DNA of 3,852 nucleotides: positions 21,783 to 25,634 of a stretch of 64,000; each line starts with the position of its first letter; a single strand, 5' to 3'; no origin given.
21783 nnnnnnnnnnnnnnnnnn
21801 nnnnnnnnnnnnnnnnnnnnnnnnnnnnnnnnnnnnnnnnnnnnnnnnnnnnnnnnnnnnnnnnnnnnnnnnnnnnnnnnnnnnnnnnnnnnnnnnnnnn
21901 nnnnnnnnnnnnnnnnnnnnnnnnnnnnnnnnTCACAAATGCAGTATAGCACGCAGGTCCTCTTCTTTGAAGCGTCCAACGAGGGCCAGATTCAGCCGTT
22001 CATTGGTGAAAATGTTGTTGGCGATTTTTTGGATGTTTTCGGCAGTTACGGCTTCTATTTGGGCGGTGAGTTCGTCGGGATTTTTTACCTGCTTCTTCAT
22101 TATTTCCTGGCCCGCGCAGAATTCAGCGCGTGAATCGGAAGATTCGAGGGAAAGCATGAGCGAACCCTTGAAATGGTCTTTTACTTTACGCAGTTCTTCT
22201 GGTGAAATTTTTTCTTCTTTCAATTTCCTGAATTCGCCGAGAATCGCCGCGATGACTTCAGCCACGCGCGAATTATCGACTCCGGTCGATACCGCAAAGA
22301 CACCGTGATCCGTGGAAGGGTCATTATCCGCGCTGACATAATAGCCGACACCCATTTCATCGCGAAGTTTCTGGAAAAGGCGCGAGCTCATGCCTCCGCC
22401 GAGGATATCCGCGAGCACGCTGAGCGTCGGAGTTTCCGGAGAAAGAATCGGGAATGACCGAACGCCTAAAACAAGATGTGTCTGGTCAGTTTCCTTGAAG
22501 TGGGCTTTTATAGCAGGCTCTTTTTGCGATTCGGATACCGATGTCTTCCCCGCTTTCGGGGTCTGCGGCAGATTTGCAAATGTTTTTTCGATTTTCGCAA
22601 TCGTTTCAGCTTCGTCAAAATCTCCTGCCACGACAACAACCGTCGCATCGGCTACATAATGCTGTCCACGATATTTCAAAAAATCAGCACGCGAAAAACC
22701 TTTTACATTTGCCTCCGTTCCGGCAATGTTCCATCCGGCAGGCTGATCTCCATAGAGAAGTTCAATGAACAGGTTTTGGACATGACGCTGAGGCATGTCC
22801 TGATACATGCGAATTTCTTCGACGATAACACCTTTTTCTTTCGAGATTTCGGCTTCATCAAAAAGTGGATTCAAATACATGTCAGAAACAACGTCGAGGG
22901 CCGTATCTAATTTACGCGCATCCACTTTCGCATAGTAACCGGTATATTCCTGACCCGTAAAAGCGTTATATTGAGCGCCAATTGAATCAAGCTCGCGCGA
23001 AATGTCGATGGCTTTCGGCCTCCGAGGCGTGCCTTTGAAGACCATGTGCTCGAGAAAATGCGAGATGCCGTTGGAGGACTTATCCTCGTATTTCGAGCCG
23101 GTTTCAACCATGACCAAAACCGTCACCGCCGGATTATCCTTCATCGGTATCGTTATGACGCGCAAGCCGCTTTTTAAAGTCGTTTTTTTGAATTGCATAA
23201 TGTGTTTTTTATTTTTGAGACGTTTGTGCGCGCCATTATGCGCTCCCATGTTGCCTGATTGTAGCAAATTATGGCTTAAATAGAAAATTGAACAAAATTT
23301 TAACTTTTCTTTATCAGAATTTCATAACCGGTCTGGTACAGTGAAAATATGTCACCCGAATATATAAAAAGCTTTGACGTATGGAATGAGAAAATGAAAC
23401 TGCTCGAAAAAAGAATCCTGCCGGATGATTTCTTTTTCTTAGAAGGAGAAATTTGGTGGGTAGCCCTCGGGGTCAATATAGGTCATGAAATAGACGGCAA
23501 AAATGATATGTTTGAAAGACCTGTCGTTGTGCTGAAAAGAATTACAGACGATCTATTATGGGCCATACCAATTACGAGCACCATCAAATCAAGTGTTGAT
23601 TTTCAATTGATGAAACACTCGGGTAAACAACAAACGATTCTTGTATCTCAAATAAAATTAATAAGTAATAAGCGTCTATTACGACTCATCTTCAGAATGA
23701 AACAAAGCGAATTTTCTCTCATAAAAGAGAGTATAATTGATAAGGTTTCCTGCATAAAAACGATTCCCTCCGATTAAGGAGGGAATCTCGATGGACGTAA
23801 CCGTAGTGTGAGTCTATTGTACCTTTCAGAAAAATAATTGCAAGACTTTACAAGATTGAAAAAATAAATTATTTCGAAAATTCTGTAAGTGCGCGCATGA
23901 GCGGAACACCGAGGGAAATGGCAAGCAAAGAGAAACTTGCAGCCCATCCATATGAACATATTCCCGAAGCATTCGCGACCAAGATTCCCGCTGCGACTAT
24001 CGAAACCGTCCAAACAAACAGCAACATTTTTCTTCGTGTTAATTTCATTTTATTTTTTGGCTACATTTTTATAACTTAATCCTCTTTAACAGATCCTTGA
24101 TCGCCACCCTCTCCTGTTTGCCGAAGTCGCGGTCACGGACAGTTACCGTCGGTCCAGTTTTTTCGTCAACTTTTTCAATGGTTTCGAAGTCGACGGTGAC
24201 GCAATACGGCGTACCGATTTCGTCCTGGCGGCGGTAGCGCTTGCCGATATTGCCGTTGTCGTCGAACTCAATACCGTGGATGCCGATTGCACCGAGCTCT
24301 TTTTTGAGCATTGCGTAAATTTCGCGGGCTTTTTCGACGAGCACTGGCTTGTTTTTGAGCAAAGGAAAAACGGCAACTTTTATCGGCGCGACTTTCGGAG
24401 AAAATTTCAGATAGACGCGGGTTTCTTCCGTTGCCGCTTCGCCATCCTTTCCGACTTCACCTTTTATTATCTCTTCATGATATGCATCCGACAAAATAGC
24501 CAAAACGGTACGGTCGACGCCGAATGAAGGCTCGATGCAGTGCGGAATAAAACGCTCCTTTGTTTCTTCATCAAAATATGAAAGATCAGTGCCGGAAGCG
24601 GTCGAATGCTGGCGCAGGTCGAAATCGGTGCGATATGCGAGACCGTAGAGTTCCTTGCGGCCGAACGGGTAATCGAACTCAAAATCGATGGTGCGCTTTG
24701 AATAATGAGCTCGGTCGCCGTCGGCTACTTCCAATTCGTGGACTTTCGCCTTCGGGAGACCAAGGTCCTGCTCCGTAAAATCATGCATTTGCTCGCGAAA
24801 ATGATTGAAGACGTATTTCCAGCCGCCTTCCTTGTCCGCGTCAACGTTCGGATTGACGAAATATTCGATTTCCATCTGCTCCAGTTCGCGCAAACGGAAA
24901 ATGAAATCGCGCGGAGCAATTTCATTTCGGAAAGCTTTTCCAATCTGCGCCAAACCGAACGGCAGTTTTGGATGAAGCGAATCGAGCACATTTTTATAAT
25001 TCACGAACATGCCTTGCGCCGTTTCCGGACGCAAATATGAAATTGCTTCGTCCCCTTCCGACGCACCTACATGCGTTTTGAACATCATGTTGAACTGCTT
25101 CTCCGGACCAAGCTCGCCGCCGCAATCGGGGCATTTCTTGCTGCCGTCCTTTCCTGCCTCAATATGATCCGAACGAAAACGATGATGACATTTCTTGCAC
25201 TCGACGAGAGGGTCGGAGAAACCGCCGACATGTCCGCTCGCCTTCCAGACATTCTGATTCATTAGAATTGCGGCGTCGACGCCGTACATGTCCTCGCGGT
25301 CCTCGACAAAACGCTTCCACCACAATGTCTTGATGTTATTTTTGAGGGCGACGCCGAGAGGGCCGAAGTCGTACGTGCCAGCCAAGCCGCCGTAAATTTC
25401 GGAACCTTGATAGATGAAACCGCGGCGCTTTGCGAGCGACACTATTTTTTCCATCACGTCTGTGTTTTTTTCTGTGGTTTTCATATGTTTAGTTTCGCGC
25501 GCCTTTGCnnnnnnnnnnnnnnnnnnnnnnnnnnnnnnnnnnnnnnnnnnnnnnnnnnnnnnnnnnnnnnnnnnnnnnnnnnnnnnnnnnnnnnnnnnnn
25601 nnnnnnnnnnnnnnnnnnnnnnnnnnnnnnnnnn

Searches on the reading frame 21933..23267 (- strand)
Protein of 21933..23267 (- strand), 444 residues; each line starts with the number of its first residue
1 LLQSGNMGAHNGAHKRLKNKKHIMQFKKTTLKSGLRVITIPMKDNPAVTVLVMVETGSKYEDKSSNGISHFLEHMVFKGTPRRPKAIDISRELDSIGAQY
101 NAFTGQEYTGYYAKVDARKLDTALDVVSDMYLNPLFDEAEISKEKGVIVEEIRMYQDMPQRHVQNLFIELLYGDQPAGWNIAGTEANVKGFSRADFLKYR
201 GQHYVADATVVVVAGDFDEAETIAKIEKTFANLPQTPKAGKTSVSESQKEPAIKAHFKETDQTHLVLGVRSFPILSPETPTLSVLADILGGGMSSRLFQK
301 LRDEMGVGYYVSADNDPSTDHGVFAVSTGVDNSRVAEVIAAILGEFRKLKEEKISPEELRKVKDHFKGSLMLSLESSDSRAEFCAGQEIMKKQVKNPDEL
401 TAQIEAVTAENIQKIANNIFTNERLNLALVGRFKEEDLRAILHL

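Call 26: search_protein_families(library=pfam, proteins=[window:21933-23267:-], max_evalue=0.00001)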
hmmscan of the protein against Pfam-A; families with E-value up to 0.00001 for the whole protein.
window:21933-23267:- (444 aa): 2 families
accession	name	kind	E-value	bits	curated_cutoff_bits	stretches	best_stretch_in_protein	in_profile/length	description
PF05193.26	Peptidase_M16_C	-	9.2e-45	153.2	23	1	191-364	2-179/181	Peptidase M16 inactive domain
PF00675.25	Peptidase_M16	-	1.7e-37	129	22.3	1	37-184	2-148/149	Insulinase (Peptidase family M16)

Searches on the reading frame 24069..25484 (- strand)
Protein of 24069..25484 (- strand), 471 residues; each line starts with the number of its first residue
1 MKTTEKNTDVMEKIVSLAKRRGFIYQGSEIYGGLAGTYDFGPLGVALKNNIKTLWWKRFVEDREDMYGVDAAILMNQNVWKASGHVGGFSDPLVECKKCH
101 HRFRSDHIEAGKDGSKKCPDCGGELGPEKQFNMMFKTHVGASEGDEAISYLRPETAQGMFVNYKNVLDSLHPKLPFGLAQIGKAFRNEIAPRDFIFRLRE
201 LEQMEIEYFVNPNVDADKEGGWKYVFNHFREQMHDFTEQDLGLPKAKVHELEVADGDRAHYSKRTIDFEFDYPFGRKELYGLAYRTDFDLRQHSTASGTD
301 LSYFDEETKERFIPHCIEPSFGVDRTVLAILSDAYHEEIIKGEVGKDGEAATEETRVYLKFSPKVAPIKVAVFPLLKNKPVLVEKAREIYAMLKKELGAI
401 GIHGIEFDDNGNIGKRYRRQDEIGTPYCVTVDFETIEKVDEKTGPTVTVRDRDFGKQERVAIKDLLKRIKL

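Call 26: search_protein_families(library=pfam, proteins=[window:24069-25484:-], max_evalue=0.00001)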
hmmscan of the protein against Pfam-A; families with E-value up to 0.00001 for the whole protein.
window:24069-25484:- (471 aa): 2 families
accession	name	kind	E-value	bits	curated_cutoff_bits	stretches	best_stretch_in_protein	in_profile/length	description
PF03129.25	HGTP_anticodon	-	7.1e-17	61.8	21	1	369-470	1-92/94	Anticodon binding domain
PF00587.30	tRNA-synt_2b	-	1.9e-10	41.5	29.3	1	149-332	11-177/179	tRNA synthetase class II core domain (G, H, P, S and T)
